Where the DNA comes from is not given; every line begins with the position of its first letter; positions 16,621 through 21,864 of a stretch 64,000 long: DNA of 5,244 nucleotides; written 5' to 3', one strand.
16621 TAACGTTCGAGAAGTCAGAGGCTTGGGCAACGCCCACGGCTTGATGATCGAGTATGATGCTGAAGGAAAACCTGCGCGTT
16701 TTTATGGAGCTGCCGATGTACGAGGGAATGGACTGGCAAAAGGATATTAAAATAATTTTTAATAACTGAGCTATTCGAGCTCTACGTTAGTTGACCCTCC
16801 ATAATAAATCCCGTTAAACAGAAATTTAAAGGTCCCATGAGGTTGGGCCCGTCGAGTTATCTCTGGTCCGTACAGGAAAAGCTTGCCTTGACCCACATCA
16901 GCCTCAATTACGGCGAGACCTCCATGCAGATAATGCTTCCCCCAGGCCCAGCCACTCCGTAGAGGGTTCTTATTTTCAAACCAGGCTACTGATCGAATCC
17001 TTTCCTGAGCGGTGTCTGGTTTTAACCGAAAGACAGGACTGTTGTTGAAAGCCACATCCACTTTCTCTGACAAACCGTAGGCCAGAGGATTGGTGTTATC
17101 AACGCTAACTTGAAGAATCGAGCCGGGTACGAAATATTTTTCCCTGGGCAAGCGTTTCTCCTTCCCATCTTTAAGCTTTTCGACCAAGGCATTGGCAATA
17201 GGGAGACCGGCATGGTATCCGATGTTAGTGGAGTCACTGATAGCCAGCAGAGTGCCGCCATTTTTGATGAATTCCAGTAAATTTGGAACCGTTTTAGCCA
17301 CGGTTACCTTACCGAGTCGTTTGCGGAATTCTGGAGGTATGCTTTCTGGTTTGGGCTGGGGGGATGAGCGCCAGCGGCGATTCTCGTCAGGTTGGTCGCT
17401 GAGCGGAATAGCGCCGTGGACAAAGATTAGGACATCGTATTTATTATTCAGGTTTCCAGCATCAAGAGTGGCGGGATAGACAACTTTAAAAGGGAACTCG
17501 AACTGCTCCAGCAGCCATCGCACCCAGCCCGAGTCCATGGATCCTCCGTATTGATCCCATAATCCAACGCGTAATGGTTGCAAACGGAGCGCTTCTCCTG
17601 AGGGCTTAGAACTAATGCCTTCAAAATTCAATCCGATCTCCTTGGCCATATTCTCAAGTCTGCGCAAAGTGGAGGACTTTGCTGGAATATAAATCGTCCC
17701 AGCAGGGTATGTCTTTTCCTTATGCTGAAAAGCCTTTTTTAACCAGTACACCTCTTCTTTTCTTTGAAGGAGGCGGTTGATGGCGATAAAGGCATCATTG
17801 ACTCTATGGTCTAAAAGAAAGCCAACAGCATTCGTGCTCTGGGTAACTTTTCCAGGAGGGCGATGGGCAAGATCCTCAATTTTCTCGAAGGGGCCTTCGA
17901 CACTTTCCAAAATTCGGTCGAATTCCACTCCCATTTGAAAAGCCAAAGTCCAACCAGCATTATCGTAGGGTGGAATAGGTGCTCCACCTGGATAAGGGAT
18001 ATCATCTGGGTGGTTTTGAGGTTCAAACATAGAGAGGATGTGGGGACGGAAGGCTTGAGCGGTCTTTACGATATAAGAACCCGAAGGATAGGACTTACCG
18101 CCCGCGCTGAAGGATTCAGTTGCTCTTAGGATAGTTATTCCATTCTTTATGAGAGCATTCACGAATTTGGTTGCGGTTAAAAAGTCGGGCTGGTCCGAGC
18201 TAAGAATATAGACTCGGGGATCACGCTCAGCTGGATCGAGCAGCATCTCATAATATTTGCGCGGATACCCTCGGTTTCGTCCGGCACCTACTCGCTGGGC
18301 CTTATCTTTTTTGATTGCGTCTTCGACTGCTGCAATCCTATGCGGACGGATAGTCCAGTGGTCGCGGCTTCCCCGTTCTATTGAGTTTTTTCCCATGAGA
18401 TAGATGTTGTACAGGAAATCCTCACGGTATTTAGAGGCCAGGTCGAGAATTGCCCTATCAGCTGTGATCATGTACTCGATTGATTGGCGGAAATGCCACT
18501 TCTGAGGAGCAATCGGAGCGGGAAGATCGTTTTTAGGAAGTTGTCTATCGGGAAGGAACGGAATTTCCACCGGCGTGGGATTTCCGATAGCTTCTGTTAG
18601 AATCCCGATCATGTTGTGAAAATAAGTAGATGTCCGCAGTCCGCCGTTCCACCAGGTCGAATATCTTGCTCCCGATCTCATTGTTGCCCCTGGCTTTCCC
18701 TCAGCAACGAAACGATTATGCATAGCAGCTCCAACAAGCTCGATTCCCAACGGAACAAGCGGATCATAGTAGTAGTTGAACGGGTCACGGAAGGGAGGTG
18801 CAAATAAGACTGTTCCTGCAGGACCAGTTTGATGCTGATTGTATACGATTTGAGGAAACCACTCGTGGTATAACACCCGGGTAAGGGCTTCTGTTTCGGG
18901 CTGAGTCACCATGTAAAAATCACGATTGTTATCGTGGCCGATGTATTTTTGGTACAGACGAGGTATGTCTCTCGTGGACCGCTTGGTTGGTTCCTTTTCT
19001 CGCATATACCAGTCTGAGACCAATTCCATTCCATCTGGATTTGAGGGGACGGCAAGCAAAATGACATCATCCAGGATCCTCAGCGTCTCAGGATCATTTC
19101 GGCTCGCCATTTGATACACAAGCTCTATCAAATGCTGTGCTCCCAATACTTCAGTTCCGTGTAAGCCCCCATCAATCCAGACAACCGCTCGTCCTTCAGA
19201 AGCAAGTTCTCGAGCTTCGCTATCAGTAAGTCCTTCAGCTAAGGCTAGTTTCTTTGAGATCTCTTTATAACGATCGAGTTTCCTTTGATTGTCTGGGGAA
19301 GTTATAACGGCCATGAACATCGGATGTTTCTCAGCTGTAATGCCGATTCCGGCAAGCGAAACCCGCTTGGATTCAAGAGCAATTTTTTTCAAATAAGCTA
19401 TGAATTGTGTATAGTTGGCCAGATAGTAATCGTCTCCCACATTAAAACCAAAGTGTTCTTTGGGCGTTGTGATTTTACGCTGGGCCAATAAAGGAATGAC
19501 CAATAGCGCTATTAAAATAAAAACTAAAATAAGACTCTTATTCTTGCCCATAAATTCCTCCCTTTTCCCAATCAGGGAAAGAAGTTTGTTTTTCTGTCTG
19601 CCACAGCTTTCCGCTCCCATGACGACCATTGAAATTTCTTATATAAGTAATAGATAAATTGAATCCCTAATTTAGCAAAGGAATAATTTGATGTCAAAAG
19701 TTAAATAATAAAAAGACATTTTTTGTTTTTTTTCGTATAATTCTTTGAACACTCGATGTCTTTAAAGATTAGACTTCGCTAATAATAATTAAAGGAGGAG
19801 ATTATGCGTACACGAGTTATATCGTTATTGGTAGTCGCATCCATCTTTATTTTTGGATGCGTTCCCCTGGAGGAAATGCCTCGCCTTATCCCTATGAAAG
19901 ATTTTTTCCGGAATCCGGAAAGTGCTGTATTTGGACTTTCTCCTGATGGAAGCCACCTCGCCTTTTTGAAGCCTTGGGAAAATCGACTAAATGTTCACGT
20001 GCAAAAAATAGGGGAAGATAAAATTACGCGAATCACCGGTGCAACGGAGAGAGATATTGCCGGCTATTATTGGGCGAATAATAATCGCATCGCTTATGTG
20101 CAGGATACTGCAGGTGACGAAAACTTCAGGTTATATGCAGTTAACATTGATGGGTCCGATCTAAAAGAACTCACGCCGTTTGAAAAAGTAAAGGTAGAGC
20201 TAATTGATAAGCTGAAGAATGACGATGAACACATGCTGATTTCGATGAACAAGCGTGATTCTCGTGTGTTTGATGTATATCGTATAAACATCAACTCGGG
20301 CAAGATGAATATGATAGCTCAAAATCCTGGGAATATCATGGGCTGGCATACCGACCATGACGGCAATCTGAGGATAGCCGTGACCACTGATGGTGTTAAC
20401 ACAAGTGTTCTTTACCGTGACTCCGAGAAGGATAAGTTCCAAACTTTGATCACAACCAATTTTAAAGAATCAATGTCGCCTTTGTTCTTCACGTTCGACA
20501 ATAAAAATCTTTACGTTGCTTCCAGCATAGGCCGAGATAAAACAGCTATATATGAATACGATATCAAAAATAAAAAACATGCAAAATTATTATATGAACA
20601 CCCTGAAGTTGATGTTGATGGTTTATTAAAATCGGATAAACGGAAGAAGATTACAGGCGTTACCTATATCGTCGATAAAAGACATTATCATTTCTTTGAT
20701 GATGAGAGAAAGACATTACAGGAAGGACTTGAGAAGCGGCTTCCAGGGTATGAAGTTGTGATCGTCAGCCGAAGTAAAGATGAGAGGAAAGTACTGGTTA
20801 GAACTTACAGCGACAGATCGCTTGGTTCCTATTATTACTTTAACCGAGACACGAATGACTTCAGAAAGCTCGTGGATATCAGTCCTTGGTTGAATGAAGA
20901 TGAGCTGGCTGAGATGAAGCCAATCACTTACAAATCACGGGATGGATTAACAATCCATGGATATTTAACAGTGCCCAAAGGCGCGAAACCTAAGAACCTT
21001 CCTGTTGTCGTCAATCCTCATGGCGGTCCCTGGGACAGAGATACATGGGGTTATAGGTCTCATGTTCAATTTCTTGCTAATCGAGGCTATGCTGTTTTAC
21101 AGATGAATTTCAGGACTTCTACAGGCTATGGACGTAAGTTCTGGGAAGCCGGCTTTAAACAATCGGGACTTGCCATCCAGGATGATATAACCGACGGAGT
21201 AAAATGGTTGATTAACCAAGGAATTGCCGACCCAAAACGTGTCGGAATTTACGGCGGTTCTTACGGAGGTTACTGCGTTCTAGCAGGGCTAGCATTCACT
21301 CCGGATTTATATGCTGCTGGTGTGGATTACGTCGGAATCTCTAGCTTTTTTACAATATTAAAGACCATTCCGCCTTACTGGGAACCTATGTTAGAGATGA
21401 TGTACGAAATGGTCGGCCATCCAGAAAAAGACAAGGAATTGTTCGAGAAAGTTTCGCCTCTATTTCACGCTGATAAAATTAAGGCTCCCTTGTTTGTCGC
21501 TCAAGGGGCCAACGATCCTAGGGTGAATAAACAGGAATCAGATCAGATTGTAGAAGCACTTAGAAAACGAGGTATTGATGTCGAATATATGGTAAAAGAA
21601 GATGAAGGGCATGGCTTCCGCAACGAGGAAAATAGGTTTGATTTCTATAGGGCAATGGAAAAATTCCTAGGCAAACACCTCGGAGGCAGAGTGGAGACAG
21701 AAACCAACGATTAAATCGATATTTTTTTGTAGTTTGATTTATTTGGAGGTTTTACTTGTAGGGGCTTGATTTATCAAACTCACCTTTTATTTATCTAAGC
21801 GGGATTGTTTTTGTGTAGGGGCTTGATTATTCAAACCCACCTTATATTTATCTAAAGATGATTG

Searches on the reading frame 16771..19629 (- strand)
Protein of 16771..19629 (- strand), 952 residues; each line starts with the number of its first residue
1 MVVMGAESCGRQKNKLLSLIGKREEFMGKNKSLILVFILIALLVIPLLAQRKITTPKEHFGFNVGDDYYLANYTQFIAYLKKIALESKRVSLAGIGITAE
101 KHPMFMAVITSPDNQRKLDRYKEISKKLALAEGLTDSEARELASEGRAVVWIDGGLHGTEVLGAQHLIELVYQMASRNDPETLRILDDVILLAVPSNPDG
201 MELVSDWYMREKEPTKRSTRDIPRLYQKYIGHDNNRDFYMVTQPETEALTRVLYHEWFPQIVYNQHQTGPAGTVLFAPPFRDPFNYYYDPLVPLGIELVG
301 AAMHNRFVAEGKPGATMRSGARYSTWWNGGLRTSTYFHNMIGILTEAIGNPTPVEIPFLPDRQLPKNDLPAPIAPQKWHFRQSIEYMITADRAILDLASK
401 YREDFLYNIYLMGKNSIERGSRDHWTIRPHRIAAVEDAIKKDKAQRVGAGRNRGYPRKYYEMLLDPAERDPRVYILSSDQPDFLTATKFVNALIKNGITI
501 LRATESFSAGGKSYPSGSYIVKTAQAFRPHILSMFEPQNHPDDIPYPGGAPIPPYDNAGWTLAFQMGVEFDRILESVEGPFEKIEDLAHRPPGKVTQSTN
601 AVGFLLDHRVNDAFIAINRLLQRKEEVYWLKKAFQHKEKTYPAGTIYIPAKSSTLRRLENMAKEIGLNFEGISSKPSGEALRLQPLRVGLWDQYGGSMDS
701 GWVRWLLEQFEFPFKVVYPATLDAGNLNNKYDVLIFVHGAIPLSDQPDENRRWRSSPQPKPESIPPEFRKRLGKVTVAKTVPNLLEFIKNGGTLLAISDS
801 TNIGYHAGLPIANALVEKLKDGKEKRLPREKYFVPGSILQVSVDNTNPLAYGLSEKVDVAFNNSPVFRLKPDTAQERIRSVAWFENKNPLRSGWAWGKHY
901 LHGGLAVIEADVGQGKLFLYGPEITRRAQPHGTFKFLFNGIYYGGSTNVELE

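Call 11: search_protein_families(library=pfam, proteins=[window:16771-19629:-])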
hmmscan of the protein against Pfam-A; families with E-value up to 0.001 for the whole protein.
window:16771-19629:- (952 aa): 1 family
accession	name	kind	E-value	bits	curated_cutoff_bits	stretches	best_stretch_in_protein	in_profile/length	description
PF00246.29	Peptidase_M14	-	1.2e-19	71.5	21.6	1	78-283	3-154/286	Zinc carboxypeptidase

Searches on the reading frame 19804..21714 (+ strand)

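Call 10: search_protein_families(library=pfam, proteins=[window:19804-21714:+])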
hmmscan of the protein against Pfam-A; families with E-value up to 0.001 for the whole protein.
window:19804-21714:+ (636 aa): 8 families
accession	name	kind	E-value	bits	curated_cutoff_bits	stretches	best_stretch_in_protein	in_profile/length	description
PF00326.27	Peptidase_S9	-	1.7e-47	162.1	22.6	1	415-628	1-212/213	Prolyl oligopeptidase family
PF20434.5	BD-FAE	-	3.2e-15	56.6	26.8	1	390-586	5-215/215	BD-FAE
PF01738.24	DLH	-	4.6e-13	49.7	21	1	385-612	2-195/217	Dienelactone hydrolase family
PF02129.25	Peptidase_S15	-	3.2e-12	47.2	23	1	380-516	1-133/262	X-Pro dipeptidyl-peptidase (S15 family)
PF05448.18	AXE1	-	9.7e-09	34.9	21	1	366-566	51-269/321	Acetyl xylan esterase (AXE1)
PF07859.19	Abhydrolase_3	-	1.2e-05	25.7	25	1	459-605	49-208/210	alpha/beta hydrolase fold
PF12146.15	Hydrolase_4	-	8.6e-05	22.4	27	0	555-608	186-237/239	Serine aminopeptidase, S33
PF12697.13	Abhydrolase_6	-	0.00018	22.7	26.3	1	406-516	5-105/217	Alpha/beta hydrolase family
